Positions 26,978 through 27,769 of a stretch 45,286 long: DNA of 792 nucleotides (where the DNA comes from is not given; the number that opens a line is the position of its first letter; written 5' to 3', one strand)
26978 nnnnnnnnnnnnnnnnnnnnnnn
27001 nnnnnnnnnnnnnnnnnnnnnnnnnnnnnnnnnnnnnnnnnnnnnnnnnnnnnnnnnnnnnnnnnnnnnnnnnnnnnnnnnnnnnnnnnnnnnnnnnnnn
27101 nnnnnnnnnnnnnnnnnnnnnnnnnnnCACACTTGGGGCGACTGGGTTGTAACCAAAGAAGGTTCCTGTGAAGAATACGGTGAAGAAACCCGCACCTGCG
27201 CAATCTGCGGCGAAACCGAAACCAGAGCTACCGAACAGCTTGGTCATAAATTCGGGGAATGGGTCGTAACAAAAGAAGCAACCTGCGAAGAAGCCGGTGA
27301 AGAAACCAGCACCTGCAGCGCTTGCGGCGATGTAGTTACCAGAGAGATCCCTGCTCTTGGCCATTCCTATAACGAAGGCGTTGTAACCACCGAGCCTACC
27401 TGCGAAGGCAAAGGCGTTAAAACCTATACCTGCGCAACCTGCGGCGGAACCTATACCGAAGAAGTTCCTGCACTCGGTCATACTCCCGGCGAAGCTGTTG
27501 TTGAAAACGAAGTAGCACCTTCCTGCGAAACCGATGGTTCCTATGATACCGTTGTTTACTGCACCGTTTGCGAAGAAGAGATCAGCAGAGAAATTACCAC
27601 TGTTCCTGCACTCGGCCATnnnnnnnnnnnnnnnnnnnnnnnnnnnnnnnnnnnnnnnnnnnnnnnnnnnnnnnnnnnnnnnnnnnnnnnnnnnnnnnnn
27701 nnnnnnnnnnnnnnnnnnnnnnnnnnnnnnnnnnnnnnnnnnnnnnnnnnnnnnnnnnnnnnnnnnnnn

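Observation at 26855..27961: Unrecognised extracellular Cys3-His repeat module (9 copies here, 4-5 more in the next gene)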

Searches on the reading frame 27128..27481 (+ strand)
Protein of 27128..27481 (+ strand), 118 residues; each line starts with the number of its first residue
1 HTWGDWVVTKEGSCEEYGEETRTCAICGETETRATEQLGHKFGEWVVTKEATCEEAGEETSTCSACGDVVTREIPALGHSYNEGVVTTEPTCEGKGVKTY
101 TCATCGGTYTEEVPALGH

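Call 9: find_homologous_proteins(query=window:27128-27481:+, max_evalue=0.001)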
Query seq(118 aa) (118 aa): 14 proteins with E <= 0.001 among 22 candidates.
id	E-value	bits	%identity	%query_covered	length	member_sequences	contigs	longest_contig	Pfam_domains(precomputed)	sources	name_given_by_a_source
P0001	3.6e-47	177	53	100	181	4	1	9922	-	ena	-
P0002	1.6e-25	108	49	100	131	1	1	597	-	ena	-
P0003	5.6e-24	103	40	99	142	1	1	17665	-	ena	-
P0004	5.1e-23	99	47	88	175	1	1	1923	-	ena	-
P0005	8.6e-18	83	48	100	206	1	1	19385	-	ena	-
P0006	9.5e-18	82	50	92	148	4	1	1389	-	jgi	jgi:predicted nucleic-acid-binding Zn-ribbon protein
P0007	4.9e-17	80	57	67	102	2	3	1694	-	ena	-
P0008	1.4e-14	72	53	65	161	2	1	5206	-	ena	-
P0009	8.1e-12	63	35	97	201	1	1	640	-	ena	-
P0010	8.2e-11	60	47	65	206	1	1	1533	-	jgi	-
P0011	7.8e-10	57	45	73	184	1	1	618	-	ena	-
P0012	5.5e-8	51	54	48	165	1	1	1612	-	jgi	jgi:hypothetical protein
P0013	1.7e-6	46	46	55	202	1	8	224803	PF07523.19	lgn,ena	-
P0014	7.6e-6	44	51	42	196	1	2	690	-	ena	-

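Call 28: search_protein_families(library=pfam, proteins=[P0013], max_evalue=0.1)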
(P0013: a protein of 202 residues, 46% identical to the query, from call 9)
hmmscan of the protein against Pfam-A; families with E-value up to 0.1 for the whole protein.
P0013 (202 aa): 5 families
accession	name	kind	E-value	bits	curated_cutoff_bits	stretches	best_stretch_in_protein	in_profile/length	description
PF07523.18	Big_3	-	7.7e-17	61.8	21.2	2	36-101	2-68/68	Bacterial Ig-like domain (group 3)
PF18547.6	HalOD2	-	0.034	14.5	27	0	155-171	26-42/52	Halobacterial output domain 2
PF17032.10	Zn_ribbon_15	-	0.049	14.9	28.9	1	125-171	2-48/73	zinc-ribbon family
PF13240.11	Zn_Ribbon_1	-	0.053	13.8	25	0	155-168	8-21/23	zinc-ribbon domain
PF09723.15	Zn_ribbon_8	-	0.097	13.1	34.4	0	124-139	6-21/41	Zinc ribbon domain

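Call 42: predict_structure(alignment_id=A3)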
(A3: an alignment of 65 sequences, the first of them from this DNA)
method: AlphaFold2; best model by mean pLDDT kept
length: 118 residues; sequences in the alignment: 65
mean_pLDDT: 96.9   pTM: 0.64
mean pLDDT of the five models: 96.9, 96.4, 95.9, 95.3, 95.0
residues with pLDDT >= 90: 117; 70-90: 1; 50-70: 0; < 50: 0
segments of 3 or more residues with pLDDT < 50: none
pLDDT, mean of each block of 10 residues (from residue 1): 97 96 98 95 97 98 96 98 98 98 98 95
secondary structure, 60 per line:
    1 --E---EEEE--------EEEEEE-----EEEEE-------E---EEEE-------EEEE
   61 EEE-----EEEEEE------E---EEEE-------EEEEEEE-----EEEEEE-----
elements in order: E7-10 E19-24 E30-34 E46-49 E57-63 E69-74 E85-88 E96-102 E108-113

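Call 46: fold_search(model_id=the predicted structure, library=pdb)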
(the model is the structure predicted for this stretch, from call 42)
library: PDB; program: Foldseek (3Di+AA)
matches with E <= 10: 686; with E <= 0.001: 0
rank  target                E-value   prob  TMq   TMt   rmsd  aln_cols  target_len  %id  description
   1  6s9f_B                1.6e-01  0.12  0.15  0.09  18.5       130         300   13  Drosophila OTK, extracellular domains 3-5 (released 2020-03-25)
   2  5jrk_A                2.5e-01  0.33  0.20  0.05  23.2       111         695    9  Crystal Structure of the Sphingopyxin I Lasso Peptide Isopeptidase SpI-IsoP (SeMet-derived) (released 2016-09-28)
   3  6fwx_B                2.8e-01  0.10  0.16  0.11  23.0       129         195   12  Chimeric titin Z1Z2-Z1Z2 tandem (Z1212) functionalized with a GRGDS exogenous peptide from fibronectin (released 2019-03-27)
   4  7ysu_C                3.6e-01  0.15  0.21  0.15  16.7       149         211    6  Cryo-EM Structure of FGF23-FGFR3c-aKlotho-HS Quaternary Complex (released 2023-04-19)
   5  3kld_A                5.1e-01  0.13  0.23  0.11  17.2       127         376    9  PTPRG CNTN4 complex (released 2009-12-22)
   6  5ihb_B                5.4e-01  0.15  0.21  0.12  21.0       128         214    8  Structure of the immune receptor CD33 (released 2017-03-29)
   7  7y9a_A                5.7e-01  0.13  0.24  0.17  20.2       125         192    9  Crystal structure of sDscam Ig1-2 domains, isoform beta2v6 (released 2023-05-24)
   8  3trs_D                6.0e-01  0.25  0.23  0.17  19.6       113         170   14  The crystal structure of aspergilloglutamic peptidase from Aspergillus niger (released 2012-08-22)
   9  2v5t                  6.3e-01  0.16  0.26  0.18  17.9       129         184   11  Crystal structure of NCAM2 Ig2-3 (released 2008-07-29)
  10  4mxw_W                6.3e-01  0.08  0.16  0.10  23.6       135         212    7  Structure of heterotrimeric lymphotoxin LTa1b2 bound to lymphotoxin beta receptor LTbR and anti-LTa Fab (released 2013-11-13)
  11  7aw6_B                6.7e-01  0.11  0.18  0.11  21.8       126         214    9  The extracellular region of CD33 with bound sialoside analogue P22 (released 2020-12-16)
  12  4uid_A                7.0e-01  0.16  0.24  0.16  14.7       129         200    8  Crystal structure of the S-layer protein SbsC domains 4 and 5 (released 2016-04-13)
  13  2wim_B                7.0e-01  0.13  0.25  0.13  20.6       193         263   11  Crystal structure of NCAM2 IG1-3 (released 2010-08-25)
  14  6rji                  7.0e-01  0.10  0.17  0.13  20.5       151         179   14  X-ray structure of the elongation factor P of S. aureus (released 2020-04-01)
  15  6s9f_A                7.0e-01  0.06  0.16  0.08  19.4       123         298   13  Drosophila OTK, extracellular domains 3-5 (released 2020-03-25)
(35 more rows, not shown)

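Call 77: fold_search(model_id=the predicted structure, library=viral)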
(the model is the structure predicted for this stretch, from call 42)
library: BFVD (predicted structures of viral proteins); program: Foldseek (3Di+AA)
matches with E <= 10: 520; with E <= 0.001: 2
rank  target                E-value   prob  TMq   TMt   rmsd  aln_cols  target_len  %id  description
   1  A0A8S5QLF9            1.1e-10  1.00  0.49  0.10  15.7       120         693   39  S-layer homology domain (Fragment) [Podoviridae sp. ctdRZ1]
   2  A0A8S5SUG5            1.6e-07  1.00  0.56  0.17   3.3        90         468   31  Leucine rich repeat protein [Siphoviridae sp. ctqPo10]
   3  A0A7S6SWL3            1.2e-02  0.92  0.27  0.16  13.1       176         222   17  (no name in the UniProt tables at hand)
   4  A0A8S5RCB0            2.0e-02  0.47  0.17  0.11  17.3       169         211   12  AP2 domain-containing protein [virus sp. ctmTa7]
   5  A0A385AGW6            5.1e-02  0.44  0.20  0.04  19.3       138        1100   13  Tail protein [Methanobacterium virus Drs3]
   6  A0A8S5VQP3            8.2e-02  0.30  0.18  0.08  18.5       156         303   16  (no name in the UniProt tables at hand)
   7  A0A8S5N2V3            9.5e-02  0.57  0.26  0.07  16.0       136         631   21  Leucine rich repeat protein (Fragment) [Siphoviridae sp. ctv0N24]
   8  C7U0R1                1.4e-01  0.77  0.30  0.11   8.0       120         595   18  (no name in the UniProt tables at hand)
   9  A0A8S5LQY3            1.4e-01  0.44  0.25  0.07  12.3       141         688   15  Cellulase [Myoviridae sp. ctfJc17]
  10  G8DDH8                1.6e-01  0.54  0.29  0.19   9.5       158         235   12  (no name in the UniProt tables at hand)
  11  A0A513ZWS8            1.7e-01  0.28  0.18  0.05  14.6       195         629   11  Major tail protein [Salmonella phage SE13]
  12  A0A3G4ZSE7            2.2e-01  0.13  0.17  0.15  21.7       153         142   10  Uncharacterized protein [Barrevirus sp.]
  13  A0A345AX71            2.7e-01  0.28  0.23  0.05  15.7       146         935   10  (no name in the UniProt tables at hand)
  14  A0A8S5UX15            2.8e-01  0.13  0.21  0.04  15.8       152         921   12  Uncharacterized protein [Siphoviridae sp. ctzO58]
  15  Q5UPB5                3.0e-01  0.33  0.23  0.06  22.8       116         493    6  Putative BTB/POZ domain-containing protein L35 [Acanthamoeba polyphaga mimivirus]
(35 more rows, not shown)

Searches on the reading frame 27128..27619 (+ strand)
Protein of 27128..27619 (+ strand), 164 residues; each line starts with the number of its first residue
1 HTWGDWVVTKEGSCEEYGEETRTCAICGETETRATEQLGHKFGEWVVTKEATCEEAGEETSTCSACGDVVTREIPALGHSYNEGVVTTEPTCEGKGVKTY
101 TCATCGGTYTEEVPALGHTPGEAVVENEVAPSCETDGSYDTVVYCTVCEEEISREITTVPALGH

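Call 76: search_dna_similar(query=window:27128-27619:+, collection=phages, mode=protein, max_rows=15, max_evalue=0.001)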
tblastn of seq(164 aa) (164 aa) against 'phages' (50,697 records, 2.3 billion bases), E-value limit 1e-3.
Records with a match: 4; places in all: 5; records where one place covers at least 80% of the query: 1.
Best place of each record, by identity: <60% 4.
By first word of the organism name: Bacteriophage 3; Oscillospirales 1.
By host as written in the record: - 3; Oscillospirales 1.
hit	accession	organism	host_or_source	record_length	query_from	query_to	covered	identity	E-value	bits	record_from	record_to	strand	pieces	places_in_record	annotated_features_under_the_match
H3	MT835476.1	Bacteriophage sp.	human fecal samples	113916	11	164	94%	32.8%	3e-6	96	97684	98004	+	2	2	record has no annotation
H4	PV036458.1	Oscillospirales phage IMGVR 15609780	Oscillospirales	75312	1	84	51%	40.2%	5e-9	59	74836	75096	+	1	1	hypothetical protein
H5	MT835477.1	Bacteriophage sp.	human fecal samples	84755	1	77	47%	34.2%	3e-5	49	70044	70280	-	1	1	record has no annotation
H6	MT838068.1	Bacteriophage sp.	human fecal samples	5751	40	91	32%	38.2%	8e-4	44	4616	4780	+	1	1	record has no annotation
